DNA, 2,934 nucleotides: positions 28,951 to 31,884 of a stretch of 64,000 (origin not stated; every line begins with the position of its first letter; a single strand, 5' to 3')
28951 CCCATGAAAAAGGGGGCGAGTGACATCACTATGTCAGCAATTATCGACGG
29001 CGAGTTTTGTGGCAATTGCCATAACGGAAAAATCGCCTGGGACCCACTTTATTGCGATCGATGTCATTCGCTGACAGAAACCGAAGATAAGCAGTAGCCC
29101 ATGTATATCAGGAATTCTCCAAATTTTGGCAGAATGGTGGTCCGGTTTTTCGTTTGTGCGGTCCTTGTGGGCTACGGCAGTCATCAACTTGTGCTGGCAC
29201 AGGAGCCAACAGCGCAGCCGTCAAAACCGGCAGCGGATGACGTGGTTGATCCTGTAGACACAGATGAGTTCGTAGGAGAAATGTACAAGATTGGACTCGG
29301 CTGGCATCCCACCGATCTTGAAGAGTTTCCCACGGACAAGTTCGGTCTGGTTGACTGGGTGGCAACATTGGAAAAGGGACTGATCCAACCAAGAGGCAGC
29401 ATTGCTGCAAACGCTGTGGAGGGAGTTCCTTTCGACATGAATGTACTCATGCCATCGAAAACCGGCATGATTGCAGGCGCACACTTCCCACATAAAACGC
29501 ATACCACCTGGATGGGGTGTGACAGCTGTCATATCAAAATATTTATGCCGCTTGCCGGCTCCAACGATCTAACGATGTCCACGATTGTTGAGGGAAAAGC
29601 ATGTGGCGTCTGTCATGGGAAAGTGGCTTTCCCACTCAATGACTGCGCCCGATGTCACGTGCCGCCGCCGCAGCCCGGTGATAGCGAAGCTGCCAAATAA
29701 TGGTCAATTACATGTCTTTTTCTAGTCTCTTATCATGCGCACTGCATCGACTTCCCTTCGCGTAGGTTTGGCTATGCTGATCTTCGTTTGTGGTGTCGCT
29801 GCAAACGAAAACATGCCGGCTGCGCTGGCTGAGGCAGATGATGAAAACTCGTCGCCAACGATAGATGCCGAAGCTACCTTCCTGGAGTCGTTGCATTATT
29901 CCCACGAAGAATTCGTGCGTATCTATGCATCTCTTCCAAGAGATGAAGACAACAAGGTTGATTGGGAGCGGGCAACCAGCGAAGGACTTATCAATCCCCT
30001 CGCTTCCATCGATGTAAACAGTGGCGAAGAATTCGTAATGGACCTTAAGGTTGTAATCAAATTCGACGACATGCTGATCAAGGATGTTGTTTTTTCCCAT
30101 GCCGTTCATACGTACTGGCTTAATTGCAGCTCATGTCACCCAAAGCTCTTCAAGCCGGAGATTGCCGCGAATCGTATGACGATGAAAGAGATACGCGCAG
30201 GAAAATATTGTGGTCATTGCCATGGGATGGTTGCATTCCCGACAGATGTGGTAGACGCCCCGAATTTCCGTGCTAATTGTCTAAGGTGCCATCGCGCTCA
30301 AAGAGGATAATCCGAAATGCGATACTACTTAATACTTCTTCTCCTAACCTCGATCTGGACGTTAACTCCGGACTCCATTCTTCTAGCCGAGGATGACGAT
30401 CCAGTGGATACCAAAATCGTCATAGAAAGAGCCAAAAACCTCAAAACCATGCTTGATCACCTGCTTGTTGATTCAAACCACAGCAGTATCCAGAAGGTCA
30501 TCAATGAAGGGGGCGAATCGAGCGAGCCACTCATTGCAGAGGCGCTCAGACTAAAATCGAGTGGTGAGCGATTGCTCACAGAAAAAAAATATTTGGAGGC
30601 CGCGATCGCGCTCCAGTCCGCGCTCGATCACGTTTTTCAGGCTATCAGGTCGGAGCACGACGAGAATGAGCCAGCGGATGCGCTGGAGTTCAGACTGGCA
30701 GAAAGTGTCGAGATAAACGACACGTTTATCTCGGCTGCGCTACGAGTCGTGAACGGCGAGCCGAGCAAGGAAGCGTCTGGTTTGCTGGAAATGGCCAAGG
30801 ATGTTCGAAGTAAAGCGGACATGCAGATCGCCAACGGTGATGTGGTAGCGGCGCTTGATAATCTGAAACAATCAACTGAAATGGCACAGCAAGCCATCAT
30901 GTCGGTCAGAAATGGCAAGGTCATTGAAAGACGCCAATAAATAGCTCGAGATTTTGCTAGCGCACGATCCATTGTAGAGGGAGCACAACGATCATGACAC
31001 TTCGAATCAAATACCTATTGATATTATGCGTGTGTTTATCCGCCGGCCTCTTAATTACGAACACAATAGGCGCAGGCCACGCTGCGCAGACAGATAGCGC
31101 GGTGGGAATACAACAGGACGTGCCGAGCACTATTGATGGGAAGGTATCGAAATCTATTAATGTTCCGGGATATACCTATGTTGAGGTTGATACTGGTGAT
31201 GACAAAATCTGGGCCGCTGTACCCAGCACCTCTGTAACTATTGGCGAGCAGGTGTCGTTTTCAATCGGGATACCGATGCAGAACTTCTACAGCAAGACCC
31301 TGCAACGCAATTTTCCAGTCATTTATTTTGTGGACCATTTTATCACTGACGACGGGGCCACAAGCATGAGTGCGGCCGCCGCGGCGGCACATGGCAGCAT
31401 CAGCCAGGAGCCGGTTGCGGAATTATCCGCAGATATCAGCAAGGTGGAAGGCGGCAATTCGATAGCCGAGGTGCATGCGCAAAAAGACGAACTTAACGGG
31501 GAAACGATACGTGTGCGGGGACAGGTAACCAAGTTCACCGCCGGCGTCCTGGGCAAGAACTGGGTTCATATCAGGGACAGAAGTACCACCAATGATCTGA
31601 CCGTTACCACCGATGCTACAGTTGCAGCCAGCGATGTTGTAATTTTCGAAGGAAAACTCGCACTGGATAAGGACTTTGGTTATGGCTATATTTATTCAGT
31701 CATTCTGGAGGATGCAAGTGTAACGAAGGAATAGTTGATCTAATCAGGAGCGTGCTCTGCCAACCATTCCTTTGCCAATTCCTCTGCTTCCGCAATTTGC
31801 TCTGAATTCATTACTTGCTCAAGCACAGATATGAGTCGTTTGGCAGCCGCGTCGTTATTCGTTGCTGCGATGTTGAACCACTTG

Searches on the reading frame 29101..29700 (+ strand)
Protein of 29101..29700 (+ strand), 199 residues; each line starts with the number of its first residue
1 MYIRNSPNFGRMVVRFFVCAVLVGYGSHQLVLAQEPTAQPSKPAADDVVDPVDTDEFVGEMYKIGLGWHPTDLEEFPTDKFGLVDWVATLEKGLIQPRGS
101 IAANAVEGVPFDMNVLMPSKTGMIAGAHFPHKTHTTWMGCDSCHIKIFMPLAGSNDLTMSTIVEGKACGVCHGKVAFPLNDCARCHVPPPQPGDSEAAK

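Call 72: search_protein_families(library=pfam, proteins=[window:29101-29700:+], max_evalue=1)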
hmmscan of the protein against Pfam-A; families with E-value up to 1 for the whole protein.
window:29101-29700:+ (199 aa): 3 families
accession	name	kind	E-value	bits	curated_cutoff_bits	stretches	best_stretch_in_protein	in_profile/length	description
PF14522.11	Cytochrome_C7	-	1.7e-10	41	24.8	1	128-186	2-66/67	Cytochrome c7 and related cytochrome c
PF02085.21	Cytochrom_CIII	-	0.065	14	22.9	0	125-173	19-54/101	Class III cytochrome C family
PF13435.11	Cytochrome_C554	-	0.082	14.3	20.8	1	130-173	41-84/84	Cytochrome c554 and c-prime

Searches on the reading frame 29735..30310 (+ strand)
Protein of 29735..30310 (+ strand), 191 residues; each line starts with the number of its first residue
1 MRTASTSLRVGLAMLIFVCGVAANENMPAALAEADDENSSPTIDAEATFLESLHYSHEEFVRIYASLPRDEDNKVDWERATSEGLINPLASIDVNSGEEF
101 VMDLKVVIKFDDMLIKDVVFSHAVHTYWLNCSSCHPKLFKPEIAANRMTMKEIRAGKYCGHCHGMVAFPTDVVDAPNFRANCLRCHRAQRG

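Call 4: search_protein_families(library=pfam, proteins=[window:29735-30310:+], max_evalue=0.01)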
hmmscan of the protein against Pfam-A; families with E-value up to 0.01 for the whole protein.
window:29735-30310:+ (191 aa): 2 families
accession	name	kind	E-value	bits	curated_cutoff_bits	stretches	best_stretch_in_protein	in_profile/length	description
PF14522.11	Cytochrome_C7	-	1.5e-12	47.6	24.8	1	118-187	1-67/67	Cytochrome c7 and related cytochrome c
PF02085.21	Cytochrom_CIII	-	4.8e-05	24.1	22.9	1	114-190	17-86/101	Class III cytochrome C family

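Call 5: search_protein_families(library=ncbifam, proteins=[window:29735-30310:+], max_evalue=0.01)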
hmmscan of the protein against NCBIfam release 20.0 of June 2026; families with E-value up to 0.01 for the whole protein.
window:29735-30310:+ (191 aa): 6 families
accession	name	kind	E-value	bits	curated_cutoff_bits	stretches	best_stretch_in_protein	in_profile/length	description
TIGR04257.1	nanowire_3heme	domain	2.8e-17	62.6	40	1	108-187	3-75/75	c(7)-type cytochrome triheme domain-containing protein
TIGR03507.1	decahem_SO1788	subfamily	0.00019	20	209.3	1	117-189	236-305/672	OmcA/MtrC family decaheme c-type cytochrome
NF045722.1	c3_cytochr_TmcA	equivalog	0.00024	20.9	114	1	110-189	36-113/125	acidic tetraheme cytochrome c3 TmcA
TIGR03508.1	decahem_SO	subfamily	0.0014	18.2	192.2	1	119-188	134-198/258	DmsE family decaheme c-type cytochrome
NF041781.1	mnquin_red_QrcA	equivalog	0.0034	17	180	1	117-187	107-174/174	menaquinone reductase multiheme cytochrome c subunit QrcA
TIGR03146.1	cyt_nit_nrfB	equivalog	0.0065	16.8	166.6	1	115-164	96-142/145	cytochrome c nitrite reductase pentaheme subunit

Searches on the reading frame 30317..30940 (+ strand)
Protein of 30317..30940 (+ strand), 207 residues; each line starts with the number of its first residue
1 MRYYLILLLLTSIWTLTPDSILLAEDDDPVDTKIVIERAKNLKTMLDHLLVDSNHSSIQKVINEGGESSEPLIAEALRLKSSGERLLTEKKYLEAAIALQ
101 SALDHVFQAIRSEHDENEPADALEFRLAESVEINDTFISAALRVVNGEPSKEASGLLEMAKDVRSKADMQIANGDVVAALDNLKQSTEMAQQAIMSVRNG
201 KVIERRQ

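Call 4: search_protein_families(library=pfam, proteins=[window:30317-30940:+], max_evalue=0.01)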
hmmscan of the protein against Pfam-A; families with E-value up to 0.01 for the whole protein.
window:30317-30940:+ (207 aa): 0 families

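Call 5: search_protein_families(library=ncbifam, proteins=[window:30317-30940:+], max_evalue=0.01)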
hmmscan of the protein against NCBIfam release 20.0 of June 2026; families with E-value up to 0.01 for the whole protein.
window:30317-30940:+ (207 aa): 0 families

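Call 72: search_protein_families(library=pfam, proteins=[window:30317-30940:+], max_evalue=1)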
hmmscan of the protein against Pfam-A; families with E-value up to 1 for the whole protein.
window:30317-30940:+ (207 aa): 2 families
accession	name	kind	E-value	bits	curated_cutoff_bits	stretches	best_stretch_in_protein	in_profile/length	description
PF10442.14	FIST_C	-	0.045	14.3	28.5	1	108-191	7-82/131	FIST C domain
PF13353.11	Fer4_12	-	0.25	12.1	22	0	123-182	40-99/137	4Fe-4S single cluster domain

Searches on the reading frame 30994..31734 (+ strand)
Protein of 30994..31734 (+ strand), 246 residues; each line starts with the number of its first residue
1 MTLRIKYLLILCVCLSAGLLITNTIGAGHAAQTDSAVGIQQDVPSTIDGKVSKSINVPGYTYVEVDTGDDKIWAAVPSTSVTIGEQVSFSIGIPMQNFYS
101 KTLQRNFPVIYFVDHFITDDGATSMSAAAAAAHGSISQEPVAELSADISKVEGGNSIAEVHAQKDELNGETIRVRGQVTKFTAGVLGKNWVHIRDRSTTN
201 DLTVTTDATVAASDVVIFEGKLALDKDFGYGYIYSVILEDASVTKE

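Call 4: search_protein_families(library=pfam, proteins=[window:30994-31734:+], max_evalue=0.01)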
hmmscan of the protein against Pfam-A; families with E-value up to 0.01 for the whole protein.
window:30994-31734:+ (246 aa): 1 family
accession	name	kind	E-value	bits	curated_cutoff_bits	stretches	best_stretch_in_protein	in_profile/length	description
PF03459.23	TOBE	-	0.002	18.8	22.3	0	46-91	6-57/64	TOBE domain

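Call 5: search_protein_families(library=ncbifam, proteins=[window:30994-31734:+], max_evalue=0.01)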
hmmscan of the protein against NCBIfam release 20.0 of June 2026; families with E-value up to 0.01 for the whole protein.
window:30994-31734:+ (246 aa): 0 families

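Call 72: search_protein_families(library=pfam, proteins=[window:30994-31734:+], max_evalue=1)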
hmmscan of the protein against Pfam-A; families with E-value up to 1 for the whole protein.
window:30994-31734:+ (246 aa): 1 family
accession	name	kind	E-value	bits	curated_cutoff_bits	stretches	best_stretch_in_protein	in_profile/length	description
PF03459.23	TOBE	-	0.002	18.8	22.3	1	46-91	6-57/64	TOBE domain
